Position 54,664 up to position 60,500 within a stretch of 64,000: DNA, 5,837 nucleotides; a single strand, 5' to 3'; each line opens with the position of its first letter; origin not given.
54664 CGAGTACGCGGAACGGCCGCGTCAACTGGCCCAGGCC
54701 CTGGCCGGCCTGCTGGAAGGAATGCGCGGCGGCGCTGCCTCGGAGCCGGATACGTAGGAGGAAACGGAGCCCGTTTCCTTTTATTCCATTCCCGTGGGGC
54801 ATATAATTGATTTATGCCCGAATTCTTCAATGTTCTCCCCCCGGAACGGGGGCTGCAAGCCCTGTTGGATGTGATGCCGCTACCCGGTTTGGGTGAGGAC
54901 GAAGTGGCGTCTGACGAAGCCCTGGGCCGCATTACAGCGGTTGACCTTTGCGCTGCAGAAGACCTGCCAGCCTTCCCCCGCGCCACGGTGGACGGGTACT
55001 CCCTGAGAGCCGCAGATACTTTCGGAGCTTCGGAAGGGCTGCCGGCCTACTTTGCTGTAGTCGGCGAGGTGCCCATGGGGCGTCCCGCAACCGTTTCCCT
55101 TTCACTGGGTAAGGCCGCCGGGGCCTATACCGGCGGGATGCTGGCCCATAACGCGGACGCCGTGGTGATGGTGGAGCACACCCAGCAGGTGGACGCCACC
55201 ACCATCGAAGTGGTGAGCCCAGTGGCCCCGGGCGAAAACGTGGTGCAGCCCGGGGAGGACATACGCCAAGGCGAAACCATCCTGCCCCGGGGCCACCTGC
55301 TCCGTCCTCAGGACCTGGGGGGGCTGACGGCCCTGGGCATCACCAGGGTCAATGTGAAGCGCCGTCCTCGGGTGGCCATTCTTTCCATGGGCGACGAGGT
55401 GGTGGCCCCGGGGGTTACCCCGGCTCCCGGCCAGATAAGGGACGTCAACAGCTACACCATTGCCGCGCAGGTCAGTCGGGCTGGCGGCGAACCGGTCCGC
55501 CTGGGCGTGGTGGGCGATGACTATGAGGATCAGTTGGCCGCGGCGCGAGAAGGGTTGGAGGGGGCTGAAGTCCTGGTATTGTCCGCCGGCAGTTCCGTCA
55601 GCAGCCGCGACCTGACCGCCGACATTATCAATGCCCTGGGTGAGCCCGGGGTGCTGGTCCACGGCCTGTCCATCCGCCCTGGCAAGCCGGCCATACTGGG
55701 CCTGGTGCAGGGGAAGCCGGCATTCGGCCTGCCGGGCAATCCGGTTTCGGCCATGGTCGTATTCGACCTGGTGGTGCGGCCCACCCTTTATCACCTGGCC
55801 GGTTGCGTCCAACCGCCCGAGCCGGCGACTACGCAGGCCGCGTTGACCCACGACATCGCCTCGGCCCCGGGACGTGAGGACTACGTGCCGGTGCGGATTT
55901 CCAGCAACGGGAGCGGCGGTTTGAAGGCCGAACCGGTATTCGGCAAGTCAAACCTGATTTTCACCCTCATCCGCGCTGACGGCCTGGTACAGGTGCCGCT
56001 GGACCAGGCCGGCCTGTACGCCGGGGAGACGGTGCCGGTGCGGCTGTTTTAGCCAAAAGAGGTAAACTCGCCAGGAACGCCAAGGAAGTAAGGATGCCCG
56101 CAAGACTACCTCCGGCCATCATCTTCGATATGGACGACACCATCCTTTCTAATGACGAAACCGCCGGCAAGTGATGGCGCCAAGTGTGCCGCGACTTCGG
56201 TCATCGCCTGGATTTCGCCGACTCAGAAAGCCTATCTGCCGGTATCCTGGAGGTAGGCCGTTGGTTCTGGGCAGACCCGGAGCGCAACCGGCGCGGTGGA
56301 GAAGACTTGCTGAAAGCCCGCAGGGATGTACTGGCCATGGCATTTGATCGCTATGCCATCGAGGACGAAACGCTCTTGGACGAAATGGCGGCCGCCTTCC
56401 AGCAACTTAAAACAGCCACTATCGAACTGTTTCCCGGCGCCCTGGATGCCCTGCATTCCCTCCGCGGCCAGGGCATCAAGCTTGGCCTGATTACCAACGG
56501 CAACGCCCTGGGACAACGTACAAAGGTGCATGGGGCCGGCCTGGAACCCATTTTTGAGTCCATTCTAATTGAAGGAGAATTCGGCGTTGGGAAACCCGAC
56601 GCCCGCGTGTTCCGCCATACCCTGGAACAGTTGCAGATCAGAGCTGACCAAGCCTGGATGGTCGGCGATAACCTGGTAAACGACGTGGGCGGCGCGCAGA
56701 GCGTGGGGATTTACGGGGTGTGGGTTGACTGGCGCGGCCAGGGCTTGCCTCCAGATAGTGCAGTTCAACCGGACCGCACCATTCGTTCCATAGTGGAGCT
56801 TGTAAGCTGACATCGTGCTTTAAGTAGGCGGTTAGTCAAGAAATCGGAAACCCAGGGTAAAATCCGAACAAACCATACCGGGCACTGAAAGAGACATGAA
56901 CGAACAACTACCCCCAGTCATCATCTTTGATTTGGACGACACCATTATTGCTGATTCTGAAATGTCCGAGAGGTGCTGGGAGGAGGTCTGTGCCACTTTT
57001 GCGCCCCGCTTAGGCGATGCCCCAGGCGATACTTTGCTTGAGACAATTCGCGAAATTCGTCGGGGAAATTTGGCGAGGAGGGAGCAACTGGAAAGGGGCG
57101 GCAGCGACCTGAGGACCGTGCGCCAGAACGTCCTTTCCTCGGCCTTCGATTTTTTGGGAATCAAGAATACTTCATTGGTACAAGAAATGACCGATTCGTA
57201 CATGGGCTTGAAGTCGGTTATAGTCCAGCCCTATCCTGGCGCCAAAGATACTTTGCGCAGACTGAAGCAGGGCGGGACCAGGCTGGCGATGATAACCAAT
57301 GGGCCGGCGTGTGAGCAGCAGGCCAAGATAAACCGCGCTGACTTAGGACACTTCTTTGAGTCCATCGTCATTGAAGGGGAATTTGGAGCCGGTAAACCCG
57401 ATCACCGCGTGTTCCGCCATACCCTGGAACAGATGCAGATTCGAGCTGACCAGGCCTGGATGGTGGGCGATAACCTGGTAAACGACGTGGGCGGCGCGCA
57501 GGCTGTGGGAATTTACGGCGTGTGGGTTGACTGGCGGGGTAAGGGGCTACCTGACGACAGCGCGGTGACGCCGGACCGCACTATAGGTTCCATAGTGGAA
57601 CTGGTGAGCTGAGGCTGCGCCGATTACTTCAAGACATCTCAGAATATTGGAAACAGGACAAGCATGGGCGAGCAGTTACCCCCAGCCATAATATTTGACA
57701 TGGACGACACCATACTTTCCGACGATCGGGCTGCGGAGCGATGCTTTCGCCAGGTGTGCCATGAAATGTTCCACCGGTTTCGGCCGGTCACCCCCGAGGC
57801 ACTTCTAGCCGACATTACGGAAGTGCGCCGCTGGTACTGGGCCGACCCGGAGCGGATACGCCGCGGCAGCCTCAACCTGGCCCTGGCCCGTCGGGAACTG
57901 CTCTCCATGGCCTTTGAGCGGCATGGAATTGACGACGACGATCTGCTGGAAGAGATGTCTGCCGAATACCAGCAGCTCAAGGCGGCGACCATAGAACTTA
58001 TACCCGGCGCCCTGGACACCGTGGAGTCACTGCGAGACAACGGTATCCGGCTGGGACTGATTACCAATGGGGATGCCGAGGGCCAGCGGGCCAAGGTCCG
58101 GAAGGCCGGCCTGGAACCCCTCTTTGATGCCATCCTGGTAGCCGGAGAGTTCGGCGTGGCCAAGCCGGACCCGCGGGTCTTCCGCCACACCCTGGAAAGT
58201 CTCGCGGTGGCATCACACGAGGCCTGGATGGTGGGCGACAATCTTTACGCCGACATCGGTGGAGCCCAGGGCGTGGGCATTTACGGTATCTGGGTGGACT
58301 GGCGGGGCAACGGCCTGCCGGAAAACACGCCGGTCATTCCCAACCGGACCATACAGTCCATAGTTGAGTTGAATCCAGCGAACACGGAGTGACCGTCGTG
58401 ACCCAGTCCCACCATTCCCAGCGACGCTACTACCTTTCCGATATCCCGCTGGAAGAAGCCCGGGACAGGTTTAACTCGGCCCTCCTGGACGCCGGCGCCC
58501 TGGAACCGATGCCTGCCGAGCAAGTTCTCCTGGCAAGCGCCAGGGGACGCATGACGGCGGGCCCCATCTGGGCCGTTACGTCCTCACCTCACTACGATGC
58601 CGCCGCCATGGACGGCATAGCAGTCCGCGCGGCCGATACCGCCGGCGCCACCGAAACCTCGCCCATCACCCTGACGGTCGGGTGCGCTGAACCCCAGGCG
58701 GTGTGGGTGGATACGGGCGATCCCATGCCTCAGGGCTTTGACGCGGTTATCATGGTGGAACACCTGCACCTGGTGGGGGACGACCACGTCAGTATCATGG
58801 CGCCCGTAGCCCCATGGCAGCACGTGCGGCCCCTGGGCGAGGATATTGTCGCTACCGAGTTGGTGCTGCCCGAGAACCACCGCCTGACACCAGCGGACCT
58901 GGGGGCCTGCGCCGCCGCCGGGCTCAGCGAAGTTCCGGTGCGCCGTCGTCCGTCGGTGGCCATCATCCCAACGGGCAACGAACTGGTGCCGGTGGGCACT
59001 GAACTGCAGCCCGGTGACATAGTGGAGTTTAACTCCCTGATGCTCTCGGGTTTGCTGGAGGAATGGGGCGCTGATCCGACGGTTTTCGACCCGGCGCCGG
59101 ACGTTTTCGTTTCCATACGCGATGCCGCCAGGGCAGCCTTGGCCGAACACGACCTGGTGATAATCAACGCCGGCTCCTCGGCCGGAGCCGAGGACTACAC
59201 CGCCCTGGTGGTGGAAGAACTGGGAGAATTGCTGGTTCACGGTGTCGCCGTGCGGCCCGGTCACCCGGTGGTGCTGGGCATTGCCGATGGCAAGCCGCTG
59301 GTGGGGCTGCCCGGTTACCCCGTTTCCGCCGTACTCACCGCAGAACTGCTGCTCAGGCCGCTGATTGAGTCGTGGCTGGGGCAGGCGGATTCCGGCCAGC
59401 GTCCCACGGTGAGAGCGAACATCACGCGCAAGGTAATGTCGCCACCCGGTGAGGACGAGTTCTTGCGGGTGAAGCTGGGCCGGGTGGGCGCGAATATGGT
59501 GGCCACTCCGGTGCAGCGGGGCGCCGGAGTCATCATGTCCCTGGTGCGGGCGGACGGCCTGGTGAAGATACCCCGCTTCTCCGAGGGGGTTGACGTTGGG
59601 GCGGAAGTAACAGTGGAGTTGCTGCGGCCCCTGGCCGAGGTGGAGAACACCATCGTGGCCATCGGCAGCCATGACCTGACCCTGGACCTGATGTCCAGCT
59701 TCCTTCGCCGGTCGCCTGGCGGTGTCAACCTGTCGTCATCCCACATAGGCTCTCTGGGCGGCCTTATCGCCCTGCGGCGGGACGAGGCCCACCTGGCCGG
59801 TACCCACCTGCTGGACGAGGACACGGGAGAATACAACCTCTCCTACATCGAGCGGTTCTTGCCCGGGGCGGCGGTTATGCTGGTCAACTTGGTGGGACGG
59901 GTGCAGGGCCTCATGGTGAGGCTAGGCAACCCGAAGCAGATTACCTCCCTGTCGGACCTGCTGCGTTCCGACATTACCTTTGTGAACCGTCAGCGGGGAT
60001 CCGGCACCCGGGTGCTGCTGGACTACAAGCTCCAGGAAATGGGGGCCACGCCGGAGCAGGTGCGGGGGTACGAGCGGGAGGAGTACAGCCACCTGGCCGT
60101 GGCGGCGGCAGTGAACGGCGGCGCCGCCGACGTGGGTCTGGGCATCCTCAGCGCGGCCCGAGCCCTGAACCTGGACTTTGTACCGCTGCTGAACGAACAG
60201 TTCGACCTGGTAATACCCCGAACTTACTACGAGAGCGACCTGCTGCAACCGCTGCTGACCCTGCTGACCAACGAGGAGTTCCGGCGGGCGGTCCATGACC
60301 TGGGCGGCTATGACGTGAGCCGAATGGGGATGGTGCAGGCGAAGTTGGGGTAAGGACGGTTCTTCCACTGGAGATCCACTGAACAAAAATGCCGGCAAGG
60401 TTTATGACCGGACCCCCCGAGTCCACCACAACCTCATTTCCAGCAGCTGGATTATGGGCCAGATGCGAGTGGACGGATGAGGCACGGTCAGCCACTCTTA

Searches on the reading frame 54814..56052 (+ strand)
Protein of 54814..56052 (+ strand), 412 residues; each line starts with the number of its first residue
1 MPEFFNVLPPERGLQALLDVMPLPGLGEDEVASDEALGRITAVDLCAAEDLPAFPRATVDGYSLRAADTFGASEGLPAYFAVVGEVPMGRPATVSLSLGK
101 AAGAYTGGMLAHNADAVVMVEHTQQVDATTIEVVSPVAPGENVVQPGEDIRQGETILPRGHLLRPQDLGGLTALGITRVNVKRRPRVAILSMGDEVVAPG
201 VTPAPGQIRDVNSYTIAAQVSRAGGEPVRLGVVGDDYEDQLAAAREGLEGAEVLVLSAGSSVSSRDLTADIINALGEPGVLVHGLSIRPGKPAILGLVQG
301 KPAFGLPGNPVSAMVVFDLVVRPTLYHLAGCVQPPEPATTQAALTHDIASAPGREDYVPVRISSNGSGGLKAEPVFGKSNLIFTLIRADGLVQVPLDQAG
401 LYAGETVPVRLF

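Call 9: search_protein_families(library=pfam, proteins=[window:54814-56049:+])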
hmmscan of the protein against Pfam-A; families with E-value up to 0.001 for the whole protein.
window:54814-56049:+ (412 aa): 3 families
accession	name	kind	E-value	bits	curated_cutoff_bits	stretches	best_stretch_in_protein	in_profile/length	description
PF03453.22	MoeA_N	-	1.9e-37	128.9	30.8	1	14-175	7-160/160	MoeA N-terminal region (domain I and II)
PF00994.29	MoCF_biosynth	-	2.3e-29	102.4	26.6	1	188-327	1-144/144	Probable molybdopterin binding domain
PF03454.20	MoeA_C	-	1.1e-16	61.3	22.1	1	342-412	2-72/72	MoeA C-terminal region (domain IV)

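Call 57: find_encoding_contigs(protein=window:54814-56052:+, flank=3000, max_places=8)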
Protein window:54814-56052:+ (412 aa): no gene with exactly this product is on record in the collection.

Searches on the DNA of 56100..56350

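Call 32: search_rna_families(source=window, start=56100, end=56350, threshold=evalue, max_evalue=10)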
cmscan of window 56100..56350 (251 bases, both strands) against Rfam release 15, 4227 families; matches with E-value up to 10: 0.
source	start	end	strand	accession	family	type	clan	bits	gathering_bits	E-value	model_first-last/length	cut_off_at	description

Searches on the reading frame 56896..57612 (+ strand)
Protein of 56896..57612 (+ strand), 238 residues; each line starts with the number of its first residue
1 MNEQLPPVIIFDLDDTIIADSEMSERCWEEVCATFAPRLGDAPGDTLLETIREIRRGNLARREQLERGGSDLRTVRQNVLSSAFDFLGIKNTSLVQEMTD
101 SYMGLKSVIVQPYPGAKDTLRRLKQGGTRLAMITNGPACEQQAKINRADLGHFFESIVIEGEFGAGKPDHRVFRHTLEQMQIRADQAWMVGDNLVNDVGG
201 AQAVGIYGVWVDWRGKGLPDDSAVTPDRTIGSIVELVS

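Call 9: search_protein_families(library=pfam, proteins=[window:56896-57609:+])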
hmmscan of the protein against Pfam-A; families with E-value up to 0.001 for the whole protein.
window:56896-57609:+ (238 aa): 5 families
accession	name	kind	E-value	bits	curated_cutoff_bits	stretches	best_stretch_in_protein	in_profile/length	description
PF13419.12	HAD_2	-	7.4e-26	91.8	23.8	1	9-211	1-178/178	Haloacid dehalogenase-like hydrolase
PF00702.32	Hydrolase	-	9.9e-25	88.5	26.4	1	8-205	3-191/191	haloacid dehalogenase-like hydrolase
PF13242.12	Hydrolase_like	-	8.2e-11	42.1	22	1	165-232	2-71/75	HAD-hyrolase-like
PF12710.13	HAD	-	7.1e-07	30.3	27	1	9-193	1-181/189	haloacid dehalogenase-like hydrolase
PF13344.12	Hydrolase_6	-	8.5e-05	23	27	1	111-147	14-50/101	Haloacid dehalogenase-like hydrolase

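Call 58: find_encoding_contigs(protein=window:56896-57612:+, flank=3000, max_places=8)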
Protein window:56896-57612:+ (238 aa): no gene with exactly this product is on record in the collection.

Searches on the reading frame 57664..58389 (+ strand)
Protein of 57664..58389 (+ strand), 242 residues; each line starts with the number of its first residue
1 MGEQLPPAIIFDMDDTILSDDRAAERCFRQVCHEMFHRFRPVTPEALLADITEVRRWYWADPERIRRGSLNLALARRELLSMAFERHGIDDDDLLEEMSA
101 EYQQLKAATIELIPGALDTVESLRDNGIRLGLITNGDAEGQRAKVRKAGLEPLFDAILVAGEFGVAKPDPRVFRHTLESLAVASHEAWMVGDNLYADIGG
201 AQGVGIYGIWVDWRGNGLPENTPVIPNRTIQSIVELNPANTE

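Call 9: search_protein_families(library=pfam, proteins=[window:57664-58389:+])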
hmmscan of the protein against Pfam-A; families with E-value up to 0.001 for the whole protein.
window:57664-58389:+ (242 aa): 5 families
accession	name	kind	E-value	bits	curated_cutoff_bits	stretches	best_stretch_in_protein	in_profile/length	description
PF00702.32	Hydrolase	-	3.2e-27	96.6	26.4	1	8-205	3-191/191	haloacid dehalogenase-like hydrolase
PF13419.12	HAD_2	-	1e-26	94.6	23.8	1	9-211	1-178/178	Haloacid dehalogenase-like hydrolase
PF13242.12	Hydrolase_like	-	2.8e-10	40.4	22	1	166-212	3-49/75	HAD-hyrolase-like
PF12710.13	HAD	-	8.3e-06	26.8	27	1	9-158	1-128/189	haloacid dehalogenase-like hydrolase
PF13344.12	Hydrolase_6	-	0.00017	22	27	0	111-143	14-46/101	Haloacid dehalogenase-like hydrolase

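Call 41: search_protein_families(library=ncbifam, max_evalue=0.00001, proteins=[window:57664-58389:+])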
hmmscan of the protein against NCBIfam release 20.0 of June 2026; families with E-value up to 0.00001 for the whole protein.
window:57664-58389:+ (242 aa): 31 families (the best 25 are shown)
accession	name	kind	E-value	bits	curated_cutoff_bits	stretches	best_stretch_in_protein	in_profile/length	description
TIGR02253.1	CTE7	subfamily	1.4e-39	136.2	169.75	1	8-236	4-220/221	TIGR02253 family HAD-type hydrolase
TIGR02254.1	YjjG_YfnB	equivalog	1.1e-35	123.1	159.9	1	9-236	4-219/223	YjjG family noncanonical pyrimidine nucleotidase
NF006976.0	PRK09449.1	equivalog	4.4e-24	85.2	183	1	9-237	6-219/225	pyrimidine 5'-nucleotidase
TIGR02252.1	DREG-2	subfamily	7.3e-21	74.9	155.2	1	78-210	70-203/203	HAD hydrolase, REG-2-like, family IA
NF053830.1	RUBPPhHalo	equivalog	2.3e-19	70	330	1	95-215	87-207/234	ribulose-1,5-bisphosphate 5-phosphatase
TIGR01428.1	HAD_type_II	equivalog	4.4e-19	69.3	125.4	1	8-214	3-193/197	haloacid dehalogenase type II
TIGR01549.1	HAD-SF-IA-v1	subfamily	2e-18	67.3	23.3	1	93-205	42-149/149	HAD-IA family hydrolase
NF052576.1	PymNtasePynAStpc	equivalog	7.6e-18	65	350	1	9-235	6-222/229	pyrimidine 5'-nucleotidase PynA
NF009804.0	PRK13288.1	equivalog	5.1e-14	52.2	218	1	91-223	58-193/215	pyrophosphatase PpaX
NF009695.0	PRK13222.1-2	equivalog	6.4e-14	52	225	1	97-212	80-194/226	phosphoglycolate phosphatase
NF008018.0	PRK10748.1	equivalog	2.4e-13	49.8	225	1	8-218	12-214/238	5-amino-6-(5-phospho-D-ribitylamino)uracil phosphatase YigB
TIGR01449.2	PGP_bact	equivalog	3.3e-13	49.7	180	1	79-217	52-190/213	phosphoglycolate phosphatase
TIGR01454.1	AHBA_synth_RP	hypoth_equivalog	4.8e-12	45.9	246.65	1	107-213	71-176/205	AHBA synthesis associated protein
TIGR01668.1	YqeG_hyp_ppase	hypoth_equivalog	3e-11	43.1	89.1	1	111-212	43-136/170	YqeG family HAD IIIA-type phosphatase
TIGR02247.1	HAD-1A3-hyp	subfamily_domain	5.6e-11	42.6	125.4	1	102-212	85-196/211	epoxide hydrolase N-terminal domain-like phosphatase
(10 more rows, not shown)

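Call 42: search_solved_structures(query=window:57664-58389:+, max_evalue=0.00001, show_alignments=2)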
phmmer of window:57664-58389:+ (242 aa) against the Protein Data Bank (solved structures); distinct sequences matched with E-value up to 0.00001: 51.
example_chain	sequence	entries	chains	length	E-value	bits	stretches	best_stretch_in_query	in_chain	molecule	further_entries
4ygq_A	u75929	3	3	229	5.9e-22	81.7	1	107-216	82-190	Hydrolase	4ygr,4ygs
2hoq_A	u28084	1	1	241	1.6e-21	80.3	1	102-213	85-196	Putative HAD-hydrolase PH1655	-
3qnm_A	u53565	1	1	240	2.4e-17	66.6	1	9-210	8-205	Haloacid dehalogenase-like hydrolase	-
2gfh_A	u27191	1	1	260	3.5e-17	66.1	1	7-236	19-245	haloacid dehalogenase-like hydrolase domain containing 4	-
6z1k_A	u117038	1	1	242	9.2e-17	64.7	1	8-216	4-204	BH32.6 protein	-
3ed5_A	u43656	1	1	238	3.9e-16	62.6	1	8-236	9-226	YfnB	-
3i76_A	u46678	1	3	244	4.1e-16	62.6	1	8-236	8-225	Putative HAD-hydrolase yfnB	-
2w4m_A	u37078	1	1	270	7.6e-16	61.7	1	8-236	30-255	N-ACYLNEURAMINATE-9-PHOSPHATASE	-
4knw_A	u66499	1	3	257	7.7e-16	61.7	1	8-236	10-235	N-acylneuraminate-9-phosphatase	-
3u26_A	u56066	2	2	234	8.5e-16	61.5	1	8-216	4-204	PF00702 domain protein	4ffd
4knv_A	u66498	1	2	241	9.3e-16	61.4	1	9-236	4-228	N-acylneuraminate-9-phosphatase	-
6q7n_A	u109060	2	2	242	9.5e-16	61.4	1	8-216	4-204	BH32 | OE1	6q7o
1x42_A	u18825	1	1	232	1.5e-15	60.7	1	8-216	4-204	hypothetical protein PH0459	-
7o1d_A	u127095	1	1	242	1.5e-15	60.7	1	8-216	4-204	BH32.7 protein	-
3vay_A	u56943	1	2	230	2.3e-15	60.1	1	9-218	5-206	HAD-superfamily hydrolase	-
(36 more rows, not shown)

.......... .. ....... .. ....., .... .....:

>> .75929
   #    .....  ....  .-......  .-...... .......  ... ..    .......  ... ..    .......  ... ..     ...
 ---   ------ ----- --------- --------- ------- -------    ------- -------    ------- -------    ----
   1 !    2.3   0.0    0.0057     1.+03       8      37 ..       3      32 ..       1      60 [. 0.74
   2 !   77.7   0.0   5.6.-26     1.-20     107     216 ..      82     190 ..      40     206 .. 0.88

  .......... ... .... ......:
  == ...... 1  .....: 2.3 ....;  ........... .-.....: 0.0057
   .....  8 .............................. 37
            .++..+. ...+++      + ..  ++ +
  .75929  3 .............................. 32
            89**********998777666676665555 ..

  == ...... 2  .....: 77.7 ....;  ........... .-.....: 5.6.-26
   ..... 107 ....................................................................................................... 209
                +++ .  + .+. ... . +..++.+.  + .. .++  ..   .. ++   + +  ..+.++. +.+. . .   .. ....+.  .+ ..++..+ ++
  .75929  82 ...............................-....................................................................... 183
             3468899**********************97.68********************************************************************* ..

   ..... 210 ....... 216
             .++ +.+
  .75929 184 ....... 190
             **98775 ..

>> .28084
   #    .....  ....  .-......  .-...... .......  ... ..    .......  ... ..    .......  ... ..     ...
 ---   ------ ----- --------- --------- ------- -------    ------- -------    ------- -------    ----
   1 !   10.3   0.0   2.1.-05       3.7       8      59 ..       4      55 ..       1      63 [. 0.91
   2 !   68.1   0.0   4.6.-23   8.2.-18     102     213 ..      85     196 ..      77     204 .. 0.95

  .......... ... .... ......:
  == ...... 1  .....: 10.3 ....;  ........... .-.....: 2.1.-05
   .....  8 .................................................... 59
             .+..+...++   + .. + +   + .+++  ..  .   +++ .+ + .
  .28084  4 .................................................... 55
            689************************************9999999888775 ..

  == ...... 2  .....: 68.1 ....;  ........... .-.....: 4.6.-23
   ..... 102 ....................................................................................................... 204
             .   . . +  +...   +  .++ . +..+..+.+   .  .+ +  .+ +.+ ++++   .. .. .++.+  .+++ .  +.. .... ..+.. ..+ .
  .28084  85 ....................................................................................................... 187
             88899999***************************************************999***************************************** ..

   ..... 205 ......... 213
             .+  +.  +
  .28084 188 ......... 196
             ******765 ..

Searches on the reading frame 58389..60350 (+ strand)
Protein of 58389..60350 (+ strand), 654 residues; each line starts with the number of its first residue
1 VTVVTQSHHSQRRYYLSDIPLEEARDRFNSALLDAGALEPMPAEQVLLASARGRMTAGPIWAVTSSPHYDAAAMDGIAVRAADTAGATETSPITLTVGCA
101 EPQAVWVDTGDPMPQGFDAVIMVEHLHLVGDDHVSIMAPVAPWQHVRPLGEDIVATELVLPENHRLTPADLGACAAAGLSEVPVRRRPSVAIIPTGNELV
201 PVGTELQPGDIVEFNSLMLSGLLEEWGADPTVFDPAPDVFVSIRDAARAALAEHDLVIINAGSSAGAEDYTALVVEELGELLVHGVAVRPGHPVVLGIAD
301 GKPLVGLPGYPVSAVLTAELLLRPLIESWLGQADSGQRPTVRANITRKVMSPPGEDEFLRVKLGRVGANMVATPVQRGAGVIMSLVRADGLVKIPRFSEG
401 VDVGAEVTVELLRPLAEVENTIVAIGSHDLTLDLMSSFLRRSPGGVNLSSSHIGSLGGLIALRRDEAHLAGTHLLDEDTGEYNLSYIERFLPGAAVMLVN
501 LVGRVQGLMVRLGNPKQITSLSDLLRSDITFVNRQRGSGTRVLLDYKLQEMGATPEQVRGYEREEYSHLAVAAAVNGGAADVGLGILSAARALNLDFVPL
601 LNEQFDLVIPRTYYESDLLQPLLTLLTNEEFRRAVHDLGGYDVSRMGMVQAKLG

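Call 9: search_protein_families(library=pfam, proteins=[window:58389-60350:+])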
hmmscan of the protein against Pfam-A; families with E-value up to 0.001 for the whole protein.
window:58389-60350:+ (654 aa): 5 families
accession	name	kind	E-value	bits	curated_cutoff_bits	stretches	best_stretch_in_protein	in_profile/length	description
PF12727.12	PBP_like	-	1.8e-74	249.6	27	1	438-626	3-192/193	PBP superfamily domain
PF03453.22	MoeA_N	-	2.3e-37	128.6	30.8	1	19-178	1-160/160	MoeA N-terminal region (domain I and II)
PF00994.29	MoCF_biosynth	-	7.2e-23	81.3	26.6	1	192-327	2-143/144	Probable molybdopterin binding domain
PF03454.20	MoeA_C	-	7.4e-16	58.6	22.1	1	343-412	2-72/72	MoeA C-terminal region (domain IV)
PF12974.12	Phosphonate-bd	-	2.9e-05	24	27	1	516-589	95-166/242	ABC transporter, phosphonate, periplasmic substrate-binding protein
